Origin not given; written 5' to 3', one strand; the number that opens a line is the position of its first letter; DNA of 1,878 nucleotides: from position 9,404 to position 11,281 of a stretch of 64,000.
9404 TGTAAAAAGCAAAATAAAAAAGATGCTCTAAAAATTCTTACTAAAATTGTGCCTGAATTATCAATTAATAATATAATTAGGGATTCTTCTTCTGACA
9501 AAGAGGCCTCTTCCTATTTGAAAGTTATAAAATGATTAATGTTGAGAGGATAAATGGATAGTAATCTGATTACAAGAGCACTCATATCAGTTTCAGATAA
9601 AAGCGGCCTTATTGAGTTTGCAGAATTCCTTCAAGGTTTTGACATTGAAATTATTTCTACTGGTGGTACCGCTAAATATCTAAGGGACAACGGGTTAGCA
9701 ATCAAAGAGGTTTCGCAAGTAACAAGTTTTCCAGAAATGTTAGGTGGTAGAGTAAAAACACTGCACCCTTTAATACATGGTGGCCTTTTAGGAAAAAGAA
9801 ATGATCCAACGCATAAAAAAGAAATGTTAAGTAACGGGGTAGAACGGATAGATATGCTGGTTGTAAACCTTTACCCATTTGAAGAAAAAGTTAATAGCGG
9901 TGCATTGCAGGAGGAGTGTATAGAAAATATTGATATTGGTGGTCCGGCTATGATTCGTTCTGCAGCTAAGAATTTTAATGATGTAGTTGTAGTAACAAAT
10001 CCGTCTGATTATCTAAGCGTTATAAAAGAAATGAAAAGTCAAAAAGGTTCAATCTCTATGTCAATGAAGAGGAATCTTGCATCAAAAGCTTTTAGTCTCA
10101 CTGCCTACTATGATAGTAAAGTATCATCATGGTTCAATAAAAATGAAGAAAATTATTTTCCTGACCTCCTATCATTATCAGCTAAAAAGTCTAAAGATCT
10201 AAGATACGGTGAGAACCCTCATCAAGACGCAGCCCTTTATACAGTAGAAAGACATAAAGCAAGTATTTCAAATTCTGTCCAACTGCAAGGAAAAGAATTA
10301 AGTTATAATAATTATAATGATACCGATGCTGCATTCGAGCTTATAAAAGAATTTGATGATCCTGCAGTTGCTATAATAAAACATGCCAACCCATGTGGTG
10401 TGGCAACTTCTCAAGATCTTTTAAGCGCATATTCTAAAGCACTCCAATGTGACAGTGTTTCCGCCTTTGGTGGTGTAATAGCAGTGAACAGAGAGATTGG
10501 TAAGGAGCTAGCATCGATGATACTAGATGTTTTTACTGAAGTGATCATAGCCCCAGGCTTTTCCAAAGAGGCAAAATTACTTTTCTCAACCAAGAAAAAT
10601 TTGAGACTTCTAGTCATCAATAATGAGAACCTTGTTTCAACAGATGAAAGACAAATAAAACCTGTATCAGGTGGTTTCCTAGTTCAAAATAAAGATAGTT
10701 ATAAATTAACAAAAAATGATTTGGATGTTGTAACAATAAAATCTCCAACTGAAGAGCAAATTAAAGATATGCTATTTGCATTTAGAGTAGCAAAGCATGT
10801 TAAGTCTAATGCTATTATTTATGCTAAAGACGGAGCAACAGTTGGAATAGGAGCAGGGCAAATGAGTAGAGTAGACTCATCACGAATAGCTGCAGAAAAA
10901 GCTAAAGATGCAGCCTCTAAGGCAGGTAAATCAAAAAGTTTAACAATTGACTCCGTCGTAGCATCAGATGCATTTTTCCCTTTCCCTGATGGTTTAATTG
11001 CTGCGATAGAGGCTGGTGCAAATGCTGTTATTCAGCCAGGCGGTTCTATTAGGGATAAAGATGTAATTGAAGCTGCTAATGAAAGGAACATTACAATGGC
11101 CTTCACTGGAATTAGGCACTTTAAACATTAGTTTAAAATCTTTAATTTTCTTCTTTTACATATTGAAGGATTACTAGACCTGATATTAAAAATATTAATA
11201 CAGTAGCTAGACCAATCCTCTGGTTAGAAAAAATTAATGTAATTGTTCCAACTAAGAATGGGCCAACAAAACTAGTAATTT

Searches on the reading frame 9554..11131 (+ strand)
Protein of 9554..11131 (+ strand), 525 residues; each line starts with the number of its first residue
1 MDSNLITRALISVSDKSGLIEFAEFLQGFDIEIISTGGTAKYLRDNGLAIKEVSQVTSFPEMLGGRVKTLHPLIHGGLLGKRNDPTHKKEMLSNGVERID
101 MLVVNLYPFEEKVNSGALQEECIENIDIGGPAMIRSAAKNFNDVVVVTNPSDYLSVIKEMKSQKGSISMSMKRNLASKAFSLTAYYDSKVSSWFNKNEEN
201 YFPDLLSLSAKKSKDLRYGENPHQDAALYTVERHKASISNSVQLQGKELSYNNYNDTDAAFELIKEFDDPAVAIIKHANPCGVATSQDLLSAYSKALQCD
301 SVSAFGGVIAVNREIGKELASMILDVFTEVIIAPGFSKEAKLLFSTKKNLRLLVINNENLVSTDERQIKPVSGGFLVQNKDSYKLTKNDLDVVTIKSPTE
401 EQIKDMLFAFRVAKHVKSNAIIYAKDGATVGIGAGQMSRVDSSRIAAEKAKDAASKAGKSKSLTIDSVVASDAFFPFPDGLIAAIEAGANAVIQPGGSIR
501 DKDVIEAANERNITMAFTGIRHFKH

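Call 39: search_protein_families(library=pfam, proteins=[window:9554-11131:+], max_evalue=1e-10)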
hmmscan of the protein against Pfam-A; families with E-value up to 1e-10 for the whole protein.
window:9554-11131:+ (525 aa): 2 families
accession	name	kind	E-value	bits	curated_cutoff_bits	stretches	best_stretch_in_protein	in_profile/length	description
PF01808.24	AICARFT_IMPCHas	-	8.1e-125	416.8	25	1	137-449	1-311/311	AICARFT/IMPCHase bienzyme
PF02142.27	MGS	-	2.1e-21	76.3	24.1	1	18-131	1-93/94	MGS-like domain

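Call 40: list_cluster_members(proteins=[window:9554-11131:+, window:30832-32274:+, P0124, P0139, P0005, P0183, P0126])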
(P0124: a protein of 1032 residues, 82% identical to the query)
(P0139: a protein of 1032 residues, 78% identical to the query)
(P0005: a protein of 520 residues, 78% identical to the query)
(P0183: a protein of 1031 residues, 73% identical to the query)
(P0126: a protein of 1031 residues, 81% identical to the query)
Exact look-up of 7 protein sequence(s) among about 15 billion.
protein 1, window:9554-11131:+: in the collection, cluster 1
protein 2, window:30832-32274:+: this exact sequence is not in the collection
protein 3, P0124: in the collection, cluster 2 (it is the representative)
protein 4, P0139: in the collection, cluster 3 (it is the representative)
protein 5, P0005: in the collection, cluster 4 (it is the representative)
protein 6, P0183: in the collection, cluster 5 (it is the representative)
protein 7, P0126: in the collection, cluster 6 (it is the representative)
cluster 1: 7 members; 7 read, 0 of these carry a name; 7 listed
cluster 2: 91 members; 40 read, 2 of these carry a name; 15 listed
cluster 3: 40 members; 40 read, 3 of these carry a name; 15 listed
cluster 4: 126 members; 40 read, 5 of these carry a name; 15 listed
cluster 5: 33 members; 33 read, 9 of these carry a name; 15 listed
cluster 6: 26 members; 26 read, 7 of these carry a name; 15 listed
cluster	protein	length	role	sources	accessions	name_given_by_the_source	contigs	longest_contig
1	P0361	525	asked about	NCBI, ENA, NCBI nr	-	-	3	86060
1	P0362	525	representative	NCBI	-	-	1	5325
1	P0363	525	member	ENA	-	-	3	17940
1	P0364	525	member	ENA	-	-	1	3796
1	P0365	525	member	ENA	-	-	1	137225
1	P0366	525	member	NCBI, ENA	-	-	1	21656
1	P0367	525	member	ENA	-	-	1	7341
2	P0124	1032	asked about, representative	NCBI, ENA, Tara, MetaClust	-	strand:+ start:301 stop:3399 length:3099 start_codon:yes stop_codon:yes gene_type:complete | TARA_007_SRF_0.22-1.6_scaffold225246_1_gene245438 COG0610 K01153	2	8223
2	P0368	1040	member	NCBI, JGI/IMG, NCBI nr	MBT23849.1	MAG: DEAD/DEAH box helicase [Gammaproteobacteria bacterium] | DEAD/DEAH box helicase [Gammaproteobacteria bacterium]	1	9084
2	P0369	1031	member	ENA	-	-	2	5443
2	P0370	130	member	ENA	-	-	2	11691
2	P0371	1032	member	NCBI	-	-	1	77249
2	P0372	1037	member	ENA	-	-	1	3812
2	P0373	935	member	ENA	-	-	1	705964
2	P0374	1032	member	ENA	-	-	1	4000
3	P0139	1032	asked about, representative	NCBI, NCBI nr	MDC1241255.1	type I restriction endonuclease subunit R [Gammaproteobacteria bacterium]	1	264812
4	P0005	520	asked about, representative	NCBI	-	-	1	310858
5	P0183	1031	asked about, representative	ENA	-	-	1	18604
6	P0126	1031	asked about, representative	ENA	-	-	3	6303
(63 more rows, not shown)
